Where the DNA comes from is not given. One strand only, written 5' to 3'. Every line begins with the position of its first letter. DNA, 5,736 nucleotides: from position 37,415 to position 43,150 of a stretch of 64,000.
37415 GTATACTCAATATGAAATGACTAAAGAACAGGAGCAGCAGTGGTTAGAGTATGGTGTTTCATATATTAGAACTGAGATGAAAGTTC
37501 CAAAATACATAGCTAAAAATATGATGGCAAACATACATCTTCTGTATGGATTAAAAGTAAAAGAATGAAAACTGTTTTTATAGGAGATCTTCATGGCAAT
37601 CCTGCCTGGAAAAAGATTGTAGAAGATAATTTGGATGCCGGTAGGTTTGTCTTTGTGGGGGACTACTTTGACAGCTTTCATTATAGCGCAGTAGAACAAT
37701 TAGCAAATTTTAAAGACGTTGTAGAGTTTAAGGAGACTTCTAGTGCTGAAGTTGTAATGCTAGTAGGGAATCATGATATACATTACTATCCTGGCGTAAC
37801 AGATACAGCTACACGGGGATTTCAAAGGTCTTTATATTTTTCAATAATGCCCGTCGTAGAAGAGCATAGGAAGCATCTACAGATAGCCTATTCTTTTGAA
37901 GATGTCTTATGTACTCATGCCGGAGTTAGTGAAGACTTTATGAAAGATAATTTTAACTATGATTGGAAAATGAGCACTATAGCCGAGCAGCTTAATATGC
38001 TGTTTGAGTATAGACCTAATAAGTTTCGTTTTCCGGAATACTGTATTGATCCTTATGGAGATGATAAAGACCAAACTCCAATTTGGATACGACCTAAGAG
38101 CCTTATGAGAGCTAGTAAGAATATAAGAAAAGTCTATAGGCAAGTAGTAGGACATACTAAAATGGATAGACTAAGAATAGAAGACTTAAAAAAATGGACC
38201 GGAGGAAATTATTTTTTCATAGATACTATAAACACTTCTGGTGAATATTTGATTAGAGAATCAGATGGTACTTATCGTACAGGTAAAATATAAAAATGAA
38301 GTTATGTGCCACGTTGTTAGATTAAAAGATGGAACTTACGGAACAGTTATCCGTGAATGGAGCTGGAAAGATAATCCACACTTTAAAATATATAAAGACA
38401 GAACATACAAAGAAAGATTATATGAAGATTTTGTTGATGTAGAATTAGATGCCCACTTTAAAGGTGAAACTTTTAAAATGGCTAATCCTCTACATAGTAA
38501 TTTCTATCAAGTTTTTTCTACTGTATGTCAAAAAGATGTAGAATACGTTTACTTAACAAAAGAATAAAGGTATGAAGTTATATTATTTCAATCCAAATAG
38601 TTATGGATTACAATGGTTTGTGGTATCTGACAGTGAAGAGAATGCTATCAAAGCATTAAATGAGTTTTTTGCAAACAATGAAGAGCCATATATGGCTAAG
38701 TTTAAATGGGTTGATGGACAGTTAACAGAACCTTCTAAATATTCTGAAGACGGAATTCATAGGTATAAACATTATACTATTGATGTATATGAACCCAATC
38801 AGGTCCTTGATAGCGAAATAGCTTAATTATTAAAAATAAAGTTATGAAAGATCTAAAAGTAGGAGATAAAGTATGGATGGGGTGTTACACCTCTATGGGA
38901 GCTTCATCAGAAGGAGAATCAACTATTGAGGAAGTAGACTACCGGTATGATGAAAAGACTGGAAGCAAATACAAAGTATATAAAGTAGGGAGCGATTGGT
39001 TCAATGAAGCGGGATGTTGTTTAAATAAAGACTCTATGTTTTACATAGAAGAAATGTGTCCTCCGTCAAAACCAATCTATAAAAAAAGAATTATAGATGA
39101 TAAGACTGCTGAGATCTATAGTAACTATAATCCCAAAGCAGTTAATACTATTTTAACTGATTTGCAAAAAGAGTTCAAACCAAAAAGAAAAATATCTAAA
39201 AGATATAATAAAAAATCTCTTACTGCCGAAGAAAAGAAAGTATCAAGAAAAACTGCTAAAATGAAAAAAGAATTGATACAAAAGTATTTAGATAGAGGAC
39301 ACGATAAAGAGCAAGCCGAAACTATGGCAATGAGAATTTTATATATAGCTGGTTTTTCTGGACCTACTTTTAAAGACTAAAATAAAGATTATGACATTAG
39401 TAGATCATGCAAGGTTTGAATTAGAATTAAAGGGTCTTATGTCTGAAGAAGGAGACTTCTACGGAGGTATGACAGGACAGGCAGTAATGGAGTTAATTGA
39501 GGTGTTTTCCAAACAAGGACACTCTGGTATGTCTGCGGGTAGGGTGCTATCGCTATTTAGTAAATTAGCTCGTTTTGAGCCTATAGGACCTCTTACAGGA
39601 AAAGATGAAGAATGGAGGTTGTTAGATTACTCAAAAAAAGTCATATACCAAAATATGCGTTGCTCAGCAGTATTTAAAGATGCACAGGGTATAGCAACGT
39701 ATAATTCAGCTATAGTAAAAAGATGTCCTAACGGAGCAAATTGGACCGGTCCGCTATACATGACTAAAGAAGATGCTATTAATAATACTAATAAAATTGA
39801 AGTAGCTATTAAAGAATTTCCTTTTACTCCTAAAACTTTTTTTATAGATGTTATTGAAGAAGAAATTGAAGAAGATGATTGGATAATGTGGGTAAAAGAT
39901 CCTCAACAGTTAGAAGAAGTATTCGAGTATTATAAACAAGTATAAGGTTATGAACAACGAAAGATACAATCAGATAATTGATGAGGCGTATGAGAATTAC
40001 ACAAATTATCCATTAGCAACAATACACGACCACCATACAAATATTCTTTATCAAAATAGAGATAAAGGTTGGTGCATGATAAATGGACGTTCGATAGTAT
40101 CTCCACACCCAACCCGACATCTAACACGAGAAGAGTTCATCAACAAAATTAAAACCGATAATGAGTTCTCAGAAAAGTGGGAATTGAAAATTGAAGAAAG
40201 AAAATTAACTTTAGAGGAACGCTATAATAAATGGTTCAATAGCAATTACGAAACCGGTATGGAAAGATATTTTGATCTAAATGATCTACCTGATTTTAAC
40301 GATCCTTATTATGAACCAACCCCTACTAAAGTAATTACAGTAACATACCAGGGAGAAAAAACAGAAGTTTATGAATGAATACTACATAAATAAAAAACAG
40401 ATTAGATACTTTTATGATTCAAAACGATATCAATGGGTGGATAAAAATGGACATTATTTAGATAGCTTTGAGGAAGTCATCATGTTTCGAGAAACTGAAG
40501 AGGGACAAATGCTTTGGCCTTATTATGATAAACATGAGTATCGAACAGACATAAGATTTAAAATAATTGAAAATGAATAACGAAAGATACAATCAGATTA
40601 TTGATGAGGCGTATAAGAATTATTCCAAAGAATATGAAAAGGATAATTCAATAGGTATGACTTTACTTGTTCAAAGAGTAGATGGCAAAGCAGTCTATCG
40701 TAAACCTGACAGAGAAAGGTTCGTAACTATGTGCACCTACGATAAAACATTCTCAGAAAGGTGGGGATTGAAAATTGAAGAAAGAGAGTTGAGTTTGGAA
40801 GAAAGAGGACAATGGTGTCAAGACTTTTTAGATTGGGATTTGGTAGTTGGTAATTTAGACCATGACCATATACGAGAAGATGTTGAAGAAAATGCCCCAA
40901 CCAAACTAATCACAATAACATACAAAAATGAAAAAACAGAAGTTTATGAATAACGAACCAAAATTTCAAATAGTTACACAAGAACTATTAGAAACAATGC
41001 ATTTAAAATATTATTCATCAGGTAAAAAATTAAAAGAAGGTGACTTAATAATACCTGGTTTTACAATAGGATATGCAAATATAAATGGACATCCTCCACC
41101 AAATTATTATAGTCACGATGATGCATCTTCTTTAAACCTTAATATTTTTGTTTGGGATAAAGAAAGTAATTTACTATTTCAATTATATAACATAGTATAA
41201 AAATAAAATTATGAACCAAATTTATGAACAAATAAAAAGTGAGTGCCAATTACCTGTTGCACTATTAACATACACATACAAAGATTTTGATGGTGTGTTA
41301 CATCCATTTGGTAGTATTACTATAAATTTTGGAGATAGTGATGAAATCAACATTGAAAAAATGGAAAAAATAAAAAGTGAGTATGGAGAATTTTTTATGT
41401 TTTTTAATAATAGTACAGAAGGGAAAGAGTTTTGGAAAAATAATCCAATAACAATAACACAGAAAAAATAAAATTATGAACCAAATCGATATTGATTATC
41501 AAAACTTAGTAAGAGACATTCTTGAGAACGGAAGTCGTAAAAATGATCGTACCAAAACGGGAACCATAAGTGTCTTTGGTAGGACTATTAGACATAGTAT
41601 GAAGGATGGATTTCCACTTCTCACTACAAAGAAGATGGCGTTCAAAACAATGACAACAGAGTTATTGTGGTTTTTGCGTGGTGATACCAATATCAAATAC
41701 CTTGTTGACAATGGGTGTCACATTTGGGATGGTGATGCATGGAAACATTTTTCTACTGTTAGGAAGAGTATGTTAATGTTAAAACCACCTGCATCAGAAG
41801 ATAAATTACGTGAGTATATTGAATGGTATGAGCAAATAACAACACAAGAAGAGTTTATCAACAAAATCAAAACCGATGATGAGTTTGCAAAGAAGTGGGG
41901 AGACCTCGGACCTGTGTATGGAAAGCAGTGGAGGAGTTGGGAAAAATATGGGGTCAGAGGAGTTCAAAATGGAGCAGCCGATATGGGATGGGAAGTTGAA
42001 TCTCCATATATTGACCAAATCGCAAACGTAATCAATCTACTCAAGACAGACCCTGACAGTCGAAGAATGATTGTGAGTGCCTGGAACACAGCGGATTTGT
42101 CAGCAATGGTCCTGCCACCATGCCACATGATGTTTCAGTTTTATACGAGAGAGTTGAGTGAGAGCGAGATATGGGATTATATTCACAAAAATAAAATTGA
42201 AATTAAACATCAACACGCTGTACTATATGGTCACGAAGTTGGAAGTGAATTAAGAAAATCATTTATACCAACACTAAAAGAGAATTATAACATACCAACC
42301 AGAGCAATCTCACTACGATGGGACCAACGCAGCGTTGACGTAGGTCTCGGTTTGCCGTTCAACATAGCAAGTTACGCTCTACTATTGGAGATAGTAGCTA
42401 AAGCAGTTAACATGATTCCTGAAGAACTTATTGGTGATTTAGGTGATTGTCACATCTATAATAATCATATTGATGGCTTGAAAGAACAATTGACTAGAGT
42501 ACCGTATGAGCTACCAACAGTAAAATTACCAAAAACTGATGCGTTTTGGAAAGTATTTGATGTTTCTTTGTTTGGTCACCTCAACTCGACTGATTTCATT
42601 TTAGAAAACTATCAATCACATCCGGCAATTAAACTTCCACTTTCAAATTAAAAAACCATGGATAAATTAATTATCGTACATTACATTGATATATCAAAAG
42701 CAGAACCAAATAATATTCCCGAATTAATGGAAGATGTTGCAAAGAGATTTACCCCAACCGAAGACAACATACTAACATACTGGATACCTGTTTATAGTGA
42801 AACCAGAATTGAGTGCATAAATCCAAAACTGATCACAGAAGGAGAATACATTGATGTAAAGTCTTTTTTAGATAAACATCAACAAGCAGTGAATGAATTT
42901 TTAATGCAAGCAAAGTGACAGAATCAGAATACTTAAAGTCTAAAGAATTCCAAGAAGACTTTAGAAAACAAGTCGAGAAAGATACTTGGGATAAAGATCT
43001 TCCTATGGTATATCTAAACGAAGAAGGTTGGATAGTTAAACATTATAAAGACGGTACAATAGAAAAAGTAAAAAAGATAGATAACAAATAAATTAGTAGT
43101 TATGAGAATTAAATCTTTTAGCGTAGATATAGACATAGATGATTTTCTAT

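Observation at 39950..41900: Tandem paralogs whose internal segment recurs inside an insertion of the thymidylate synthase gene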

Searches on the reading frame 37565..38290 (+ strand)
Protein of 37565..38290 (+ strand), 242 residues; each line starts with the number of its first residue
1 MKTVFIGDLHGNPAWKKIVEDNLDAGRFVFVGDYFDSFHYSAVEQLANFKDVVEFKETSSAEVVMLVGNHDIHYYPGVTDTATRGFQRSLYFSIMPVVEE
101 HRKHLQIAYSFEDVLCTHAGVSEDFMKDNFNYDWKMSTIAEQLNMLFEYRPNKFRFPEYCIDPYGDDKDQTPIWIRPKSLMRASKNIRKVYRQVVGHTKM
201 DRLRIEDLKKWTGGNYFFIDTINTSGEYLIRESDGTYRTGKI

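Call 54: search_protein_families(library=pfam, proteins=[window:37565-38290:+], max_evalue=0.01)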
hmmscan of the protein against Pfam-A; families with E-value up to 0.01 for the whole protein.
window:37565-38290:+ (242 aa): 1 family
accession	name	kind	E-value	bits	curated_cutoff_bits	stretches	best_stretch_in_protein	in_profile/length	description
PF00149.33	Metallophos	-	1.1e-10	42.7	21.5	1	1-131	1-127/191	Calcineurin-like phosphoesterase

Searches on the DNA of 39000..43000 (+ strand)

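Call 6: search_dna_similar(query=window:39000-43000:+, collection=phages, mode=near, max_rows=20)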
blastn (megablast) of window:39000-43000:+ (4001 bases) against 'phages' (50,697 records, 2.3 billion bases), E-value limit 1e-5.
No match.

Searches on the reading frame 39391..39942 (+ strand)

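Call 5: search_protein_families(library=pfam, proteins=[window:39391-39942:+], max_evalue=0.1)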
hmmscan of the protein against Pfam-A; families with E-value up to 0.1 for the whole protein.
window:39391-39942:+ (184 aa): 1 family
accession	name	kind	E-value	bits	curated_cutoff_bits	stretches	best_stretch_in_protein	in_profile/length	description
PF25185.1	Tad3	-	1e-32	112.8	27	1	1-117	1-114/119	Type I Thoeris inhibitor Tad3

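Call 7: search_protein_families(library=phrogs, proteins=[window:39391-39942:+], max_evalue=0.01)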
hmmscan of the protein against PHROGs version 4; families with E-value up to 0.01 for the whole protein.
window:39391-39942:+ (184 aa): 1 family
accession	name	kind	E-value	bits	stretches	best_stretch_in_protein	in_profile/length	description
phrog_14697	-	unknown function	2.3e-08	34.8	1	3-105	115-212/244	-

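Call 67: search_protein_families(library=ncbifam, proteins=[window:39391-39942:+], max_evalue=0.01)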
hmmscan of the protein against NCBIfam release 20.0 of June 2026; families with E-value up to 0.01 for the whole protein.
window:39391-39942:+ (184 aa): 0 families
